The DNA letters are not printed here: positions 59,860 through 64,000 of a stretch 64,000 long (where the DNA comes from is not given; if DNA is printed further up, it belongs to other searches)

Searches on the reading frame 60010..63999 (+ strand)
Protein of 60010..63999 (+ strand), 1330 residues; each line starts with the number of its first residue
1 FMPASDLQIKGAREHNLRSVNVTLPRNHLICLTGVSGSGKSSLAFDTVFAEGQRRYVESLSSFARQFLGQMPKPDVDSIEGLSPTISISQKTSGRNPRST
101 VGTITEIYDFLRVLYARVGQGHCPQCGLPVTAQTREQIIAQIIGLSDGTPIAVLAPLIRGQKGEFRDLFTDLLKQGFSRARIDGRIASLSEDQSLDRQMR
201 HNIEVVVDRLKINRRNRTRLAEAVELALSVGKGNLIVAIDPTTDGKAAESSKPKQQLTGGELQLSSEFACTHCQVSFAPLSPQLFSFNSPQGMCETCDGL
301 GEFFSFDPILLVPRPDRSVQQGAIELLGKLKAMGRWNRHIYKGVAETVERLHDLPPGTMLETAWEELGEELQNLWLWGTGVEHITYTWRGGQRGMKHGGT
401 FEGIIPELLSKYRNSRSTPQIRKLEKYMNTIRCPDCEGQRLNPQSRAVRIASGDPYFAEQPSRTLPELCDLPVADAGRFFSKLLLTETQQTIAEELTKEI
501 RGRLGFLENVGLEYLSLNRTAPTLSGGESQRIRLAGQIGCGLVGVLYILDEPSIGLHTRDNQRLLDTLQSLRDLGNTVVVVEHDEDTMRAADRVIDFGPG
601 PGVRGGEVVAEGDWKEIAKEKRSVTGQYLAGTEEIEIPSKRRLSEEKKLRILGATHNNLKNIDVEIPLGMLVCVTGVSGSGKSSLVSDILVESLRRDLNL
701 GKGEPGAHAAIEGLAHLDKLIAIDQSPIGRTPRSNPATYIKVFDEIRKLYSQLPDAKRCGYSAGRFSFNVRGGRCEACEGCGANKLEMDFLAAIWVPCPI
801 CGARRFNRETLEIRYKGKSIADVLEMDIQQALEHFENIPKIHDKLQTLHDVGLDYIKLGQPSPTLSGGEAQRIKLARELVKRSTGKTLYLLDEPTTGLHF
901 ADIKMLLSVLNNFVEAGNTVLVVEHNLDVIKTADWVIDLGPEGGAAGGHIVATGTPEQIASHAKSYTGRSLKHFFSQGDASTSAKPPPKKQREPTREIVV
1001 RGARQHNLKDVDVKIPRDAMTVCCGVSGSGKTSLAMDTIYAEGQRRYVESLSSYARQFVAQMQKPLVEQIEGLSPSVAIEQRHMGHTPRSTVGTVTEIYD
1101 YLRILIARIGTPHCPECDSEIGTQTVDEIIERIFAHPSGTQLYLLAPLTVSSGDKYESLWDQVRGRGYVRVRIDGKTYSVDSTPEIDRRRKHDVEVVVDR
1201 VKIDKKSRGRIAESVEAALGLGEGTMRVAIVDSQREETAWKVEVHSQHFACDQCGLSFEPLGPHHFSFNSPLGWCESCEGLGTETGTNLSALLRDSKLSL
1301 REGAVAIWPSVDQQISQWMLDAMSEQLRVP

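Call 49: search_protein_families(library=pfam, proteins=[window:60010-63999:+], max_evalue=0.0001)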
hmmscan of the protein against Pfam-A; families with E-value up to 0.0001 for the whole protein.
window:60010-63999:+ (1330 aa): 14 families
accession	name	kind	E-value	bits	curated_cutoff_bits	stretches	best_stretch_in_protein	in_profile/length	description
PF17760.6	UvrA_inter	-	2.4e-73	243.4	23.3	2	133-239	1-107/109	UvrA interaction domain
PF00005.33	ABC_tran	-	2.2e-23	83.8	25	1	840-896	84-137/137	ABC transporter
PF17755.6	UvrA_DNA-bind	-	2.3e-22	79.8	23.2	1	307-425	1-109/110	UvrA DNA-binding domain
PF13191.12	AAA_16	-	4.2e-12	47.3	32.6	0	670-697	25-51/167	AAA ATPase domain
PF20703.3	nSTAND1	-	6.1e-10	39.7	27.1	0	670-699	34-60/379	Novel STAND NTPase 1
PF02463.25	SMC_N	-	7.4e-10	39.1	40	0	844-937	135-209/220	RecF/RecN/SMC N terminal domain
PF13555.12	AAA_29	-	7.3e-09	35.7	27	0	671-686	24-39/61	P-loop containing region of AAA domain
PF13671.12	AAA_33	-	6.3e-07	30.2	27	0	1020-1039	1-20/143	AAA domain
PF03193.22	RsgA_GTPase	-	8.7e-07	29.4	30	0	655-692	93-129/174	RsgA GTPase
PF13481.12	AAA_25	-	1.9e-06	28.1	27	0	666-694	30-58/195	AAA domain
PF13238.12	AAA_18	-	1.9e-05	25.6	29.4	0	672-693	1-21/128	AAA domain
PF05729.18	NACHT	-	3.1e-05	24.3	26.7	0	671-698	2-29/167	NACHT domain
PF06745.19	ATPase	-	3.8e-05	23.6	26.6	0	666-696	16-46/231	KaiC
PF13401.12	AAA_22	-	4.4e-05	24.2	27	0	1019-1035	6-22/130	AAA domain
